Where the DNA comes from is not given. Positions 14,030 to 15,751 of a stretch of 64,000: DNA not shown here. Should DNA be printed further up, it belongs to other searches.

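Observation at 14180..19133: Accessory island between the aminotransferase and tuf: kinase-NTase fusion, TagA-like GT, dTMP-kinase-like P-loop, unknown 376-aa protein, SAM MTase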

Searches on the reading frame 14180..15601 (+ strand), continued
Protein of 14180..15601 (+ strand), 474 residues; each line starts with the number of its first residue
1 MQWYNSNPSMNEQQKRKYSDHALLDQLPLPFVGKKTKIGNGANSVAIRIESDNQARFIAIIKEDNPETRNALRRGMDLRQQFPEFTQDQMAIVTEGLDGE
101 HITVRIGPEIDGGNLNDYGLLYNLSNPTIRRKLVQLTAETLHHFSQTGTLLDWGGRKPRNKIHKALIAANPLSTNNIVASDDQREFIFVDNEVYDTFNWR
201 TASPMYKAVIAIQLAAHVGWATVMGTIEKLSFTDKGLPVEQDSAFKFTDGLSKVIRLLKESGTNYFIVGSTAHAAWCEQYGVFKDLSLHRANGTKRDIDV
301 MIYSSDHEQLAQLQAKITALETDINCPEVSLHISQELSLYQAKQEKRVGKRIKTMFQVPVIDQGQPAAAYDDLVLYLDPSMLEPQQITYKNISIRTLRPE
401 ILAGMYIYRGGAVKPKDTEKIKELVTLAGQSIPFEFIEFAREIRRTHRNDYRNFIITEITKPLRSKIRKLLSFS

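Call 37: fold_search(model_id=the predicted structure, library=pdb)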
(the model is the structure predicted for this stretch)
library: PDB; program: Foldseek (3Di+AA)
matches with E <= 10: 1958; with E <= 0.001: 100
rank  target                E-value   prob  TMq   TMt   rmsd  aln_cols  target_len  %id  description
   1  9d51_B                7.0e-05  1.00  0.25  0.38   7.8       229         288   12  Structure of PAK2 in complex with compound 12 (released 2025-04-02)
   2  3she                  1.7e-04  1.00  0.25  0.41  17.6       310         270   12  Novel ATP-competitive MK2 inhibitors with potent biochemical and cell-based activity throughout the series (released 2011-12-14)
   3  9av6                  2.0e-04  1.00  0.23  0.32   7.5       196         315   14  Crystal structure of CMGC family protein kinase from Trichomonas vaginalis (Apo) (released 2024-03-13)
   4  7b3m_B                2.3e-04  1.00  0.22  0.33  15.2       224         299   15  MEK1 in complex with compound 6 (released 2021-03-03)
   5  7olx                  2.3e-04  1.00  0.22  0.34  11.9       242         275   12  MerTK kinase domain with type 1.5 inhibitor containing a tri-methyl pyrazole group (released 2021-09-15)
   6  1z5m                  2.5e-04  1.00  0.25  0.38   6.4       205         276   14  Crystal Structure Of N1-[3-[[5-bromo-2-[[3-[(1-pyrrolidinylcarbonyl)amino]phenyl]amino]-4-pyrimidinyl]amino]propyl]-2,2- (released 2005-04-19)
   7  5igi                  2.6e-04  0.99  0.18  0.26  14.6       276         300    9  Macrolide 2'-phosphotransferase type I - complex with guanosine and azithromycin (released 2017-04-26)
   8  6yid_D                2.8e-04  1.00  0.22  0.36   6.8       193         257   16  Crystal structure of ULK2 in complex with SBI-0206965 (released 2020-06-17)
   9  5k0k_A                3.2e-04  1.00  0.21  0.33   7.8       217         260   12  Crystal structure of the catalytic domain of the proto-oncogene tyrosine-protein kinase MER in complex with inhibitor  (released 2017-01-11)
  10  2qnj_A                3.4e-04  1.00  0.24  0.34   6.2       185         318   14  Kinase and Ubiquitin-associated domains of MARK3/Par-1 (released 2007-09-04)
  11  7qwk_C                3.4e-04  1.00  0.24  0.40   7.1       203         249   15  GCN2 (EIF2ALPHA KINASE 4, E2AK4) IN COMPLEX WITH COMPOUND 2 (released 2022-05-04)
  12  7m0y_B                3.4e-04  1.00  0.22  0.32  12.6       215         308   14  Crystal structure of the BRAF:MEK1 kinases in complex with AMPPNP and Trametinib (released 2021-04-21)
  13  7aax                  3.4e-04  1.00  0.24  0.37  11.4       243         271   14  Crystal structure of MerTK kinase domain in complex with LDC1267 (released 2020-10-28)
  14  6yid_A                3.6e-04  1.00  0.22  0.36   6.7       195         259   16  Crystal structure of ULK2 in complex with SBI-0206965 (released 2020-06-17)
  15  9d4w_B                3.6e-04  1.00  0.23  0.36   7.3       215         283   15  Structure of PAK1 in complex with compound 12 (released 2025-04-02)
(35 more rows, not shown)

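Call 38: search_protein_families(library=pfam, proteins=[P0024, P0026, P0027, P0030, P0031, P0034, P0035, P0040, P0041, P0036], max_evalue=1)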
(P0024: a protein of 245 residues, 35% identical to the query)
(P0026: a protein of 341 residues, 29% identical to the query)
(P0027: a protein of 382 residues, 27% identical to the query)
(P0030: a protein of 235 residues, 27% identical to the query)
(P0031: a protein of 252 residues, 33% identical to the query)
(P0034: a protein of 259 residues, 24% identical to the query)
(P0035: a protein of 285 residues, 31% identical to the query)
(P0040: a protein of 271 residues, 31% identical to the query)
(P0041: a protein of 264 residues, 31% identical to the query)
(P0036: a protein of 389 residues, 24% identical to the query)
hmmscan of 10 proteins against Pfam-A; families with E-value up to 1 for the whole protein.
P0024 (245 aa): 0 families

P0026 (341 aa): 1 family
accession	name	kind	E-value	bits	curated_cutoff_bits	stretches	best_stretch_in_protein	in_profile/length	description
PF19817.4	DUF6300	-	0.042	14.4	27.8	1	170-201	31-62/110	Family of unknown function (DUF6300)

P0027 (382 aa): 0 families

P0030 (235 aa): 0 families

P0031 (252 aa): 2 families
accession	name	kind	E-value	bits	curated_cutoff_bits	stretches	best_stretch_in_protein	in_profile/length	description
PF10620.15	MdcG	-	0.015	15.6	26.5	1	15-78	12-77/121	Phosphoribosyl-dephospho-CoA transferase MdcG C-terminal domain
PF23942.1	DUF7277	-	0.051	14.7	27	1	36-70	3-37/87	Domain of unknown function (DUF7277)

P0034 (259 aa): 1 family
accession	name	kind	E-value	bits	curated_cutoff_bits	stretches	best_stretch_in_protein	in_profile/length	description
PF01533.22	Tospo_nucleocap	-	0.0065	16.2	27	1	134-177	114-157/249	Tospovirus nucleocapsid protein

P0035 (285 aa): 0 families

P0040 (271 aa): 1 family
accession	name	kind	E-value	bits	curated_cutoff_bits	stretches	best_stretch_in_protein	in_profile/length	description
PF18085.6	Mak_N_cap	-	0.082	14.4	22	0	75-140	15-78/87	Maltokinase N-terminal cap domain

P0041 (264 aa): 1 family
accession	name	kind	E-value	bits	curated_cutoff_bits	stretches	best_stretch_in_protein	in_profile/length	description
PF10620.15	MdcG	-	0.052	13.9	26.5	1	21-84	10-69/121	Phosphoribosyl-dephospho-CoA transferase MdcG C-terminal domain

P0036 (389 aa): 0 families

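Call 44: fold_search(model_id=the predicted structure, library=viral)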
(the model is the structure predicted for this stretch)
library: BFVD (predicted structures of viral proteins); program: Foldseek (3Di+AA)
matches with E <= 10: 1098; with E <= 0.001: 34
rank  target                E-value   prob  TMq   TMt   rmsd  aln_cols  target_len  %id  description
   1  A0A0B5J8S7            5.2e-05  1.00  0.28  0.49   9.2       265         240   14  Casein kinase [Pandoravirus inopinatum]
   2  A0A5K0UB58            6.9e-05  1.00  0.21  0.15  18.2       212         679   13  Serine/threonine protein kinase [Yasminevirus sp. GU-2018]
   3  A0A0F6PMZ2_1          8.1e-05  1.00  0.24  0.11  11.3       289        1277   12  Replicase polyprotein 1ab [Bovine nidovirus TCH5]
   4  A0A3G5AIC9            8.1e-05  1.00  0.26  0.29   8.9       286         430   12  Uncharacterized protein [Solumvirus sp.]
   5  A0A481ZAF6            8.5e-05  1.00  0.26  0.33  19.4       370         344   12  Putative serine/threonine protein kinase [Pithovirus LCPAC304]
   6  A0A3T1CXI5            1.3e-04  1.00  0.26  0.37   6.3       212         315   16  Ser/Thr protein kinase [Acanthamoeba castellanii medusavirus J1]
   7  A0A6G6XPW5            1.3e-04  1.00  0.26  0.41   5.8       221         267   14  (no name in the UniProt tables at hand)
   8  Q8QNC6                1.3e-04  1.00  0.23  0.33  13.6       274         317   12  EsV-1-156 [Ectocarpus siliculosus virus 1 (isolate New Zealand/Kaikoura/1988)]
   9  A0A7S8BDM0            1.6e-04  1.00  0.23  0.16   8.8       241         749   13  Ser/Thr protein kinase [Medusavirus stheno T3]
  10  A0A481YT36            1.7e-04  1.00  0.24  0.46   8.5       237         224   14  non-specific serine/threonine protein kinase [Marseillevirus LCMAC102]
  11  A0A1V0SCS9            1.9e-04  1.00  0.22  0.27  17.5       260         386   12  non-specific serine/threonine protein kinase [Indivirus ILV1]
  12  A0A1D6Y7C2            3.0e-04  1.00  0.27  0.52   6.2       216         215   11  (no name in the UniProt tables at hand)
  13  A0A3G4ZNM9            3.2e-04  1.00  0.23  0.20  21.6       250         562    9  non-specific serine/threonine protein kinase [Terrestrivirus sp.]
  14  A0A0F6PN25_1          4.2e-04  1.00  0.25  0.12   8.7       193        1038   14  Pp1a [Bovine nidovirus TCH5]
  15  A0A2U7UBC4            4.2e-04  1.00  0.21  0.17   6.9       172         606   12  Serine/threonine protein kinase [Pandoravirus neocaledonia]
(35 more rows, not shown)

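Call 51: find_encoding_contigs(protein=P0005, flank=10000, max_places=3)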
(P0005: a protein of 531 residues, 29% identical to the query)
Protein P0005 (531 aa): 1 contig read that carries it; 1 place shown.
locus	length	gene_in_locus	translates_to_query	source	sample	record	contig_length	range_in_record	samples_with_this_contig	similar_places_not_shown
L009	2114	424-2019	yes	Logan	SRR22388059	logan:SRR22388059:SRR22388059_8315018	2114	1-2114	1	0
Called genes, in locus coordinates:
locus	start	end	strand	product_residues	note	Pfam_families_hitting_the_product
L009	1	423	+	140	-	?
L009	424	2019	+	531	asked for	-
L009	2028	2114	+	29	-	?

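Call 52: find_encoding_contigs(protein=P0006, flank=10000, max_places=3)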
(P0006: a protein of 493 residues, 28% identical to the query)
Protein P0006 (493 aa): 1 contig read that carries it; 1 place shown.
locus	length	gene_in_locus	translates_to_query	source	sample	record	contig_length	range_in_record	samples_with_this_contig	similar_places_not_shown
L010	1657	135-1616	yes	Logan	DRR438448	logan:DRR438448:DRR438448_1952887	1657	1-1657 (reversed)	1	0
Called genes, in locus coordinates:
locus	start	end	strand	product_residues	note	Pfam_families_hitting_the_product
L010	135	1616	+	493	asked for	-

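Call 53: find_encoding_contigs(protein=P0009, flank=10000, max_places=3)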
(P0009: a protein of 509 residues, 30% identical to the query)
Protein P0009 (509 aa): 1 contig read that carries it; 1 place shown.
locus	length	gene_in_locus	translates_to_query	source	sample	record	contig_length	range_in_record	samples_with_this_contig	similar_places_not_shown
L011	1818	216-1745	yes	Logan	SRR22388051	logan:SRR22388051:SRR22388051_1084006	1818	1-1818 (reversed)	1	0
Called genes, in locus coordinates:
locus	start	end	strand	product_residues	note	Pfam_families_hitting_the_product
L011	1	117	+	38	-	?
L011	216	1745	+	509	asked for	-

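Call 55: search_protein_families(library=pfam, proteins=[L005:1-546:+, L005:2141-2422:+, L009:1-420:+, L009:2028-2114:+, L011:1-117:+], max_evalue=0.1)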
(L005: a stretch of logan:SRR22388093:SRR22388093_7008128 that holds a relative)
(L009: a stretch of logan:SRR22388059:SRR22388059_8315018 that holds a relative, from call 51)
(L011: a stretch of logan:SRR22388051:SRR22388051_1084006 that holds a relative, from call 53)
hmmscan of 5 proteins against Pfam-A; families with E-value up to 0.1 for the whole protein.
L005:1-546:+ (182 aa): 2 families
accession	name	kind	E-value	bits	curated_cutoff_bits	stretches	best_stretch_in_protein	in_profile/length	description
PF08353.15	MurT_C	-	3.7e-31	107.8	25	1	50-160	1-110/110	MurT ligase C-terminal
PF02563.21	Poly_export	-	0.027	15.1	28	1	68-142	9-65/77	Polysaccharide biosynthesis/export protein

L005:2141-2422:+ (94 aa): 1 family
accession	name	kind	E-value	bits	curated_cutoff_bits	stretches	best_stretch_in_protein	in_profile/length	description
PF07685.20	GATase_3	-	4e-09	36.8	27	1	5-94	2-81/196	CobB/CobQ-like glutamine amidotransferase domain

L009:1-420:+ (140 aa): 1 family
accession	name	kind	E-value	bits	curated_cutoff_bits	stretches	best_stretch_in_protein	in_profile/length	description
PF08353.15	MurT_C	-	3.2e-28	98.4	25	2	64-120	55-110/110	MurT ligase C-terminal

L009:2028-2114:+ (29 aa): 0 families

L011:1-117:+ (38 aa): 0 families

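Call 57: find_encoding_contigs(protein=P0007, flank=10000, max_places=3)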
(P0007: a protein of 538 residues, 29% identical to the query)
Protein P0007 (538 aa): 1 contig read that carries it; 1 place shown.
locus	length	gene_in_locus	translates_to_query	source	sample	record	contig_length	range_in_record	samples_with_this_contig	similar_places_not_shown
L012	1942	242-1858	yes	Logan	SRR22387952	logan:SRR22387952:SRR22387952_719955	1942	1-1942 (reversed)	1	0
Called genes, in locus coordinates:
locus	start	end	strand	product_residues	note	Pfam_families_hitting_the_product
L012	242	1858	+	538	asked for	-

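Call 58: find_encoding_contigs(protein=P0014, flank=10000, max_places=3)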
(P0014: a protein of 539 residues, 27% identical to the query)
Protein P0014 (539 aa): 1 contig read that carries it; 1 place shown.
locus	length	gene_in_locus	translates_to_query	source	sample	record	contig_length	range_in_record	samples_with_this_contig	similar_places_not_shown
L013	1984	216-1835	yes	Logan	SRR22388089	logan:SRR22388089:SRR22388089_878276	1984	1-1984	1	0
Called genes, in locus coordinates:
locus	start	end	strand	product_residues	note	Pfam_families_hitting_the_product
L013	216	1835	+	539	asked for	-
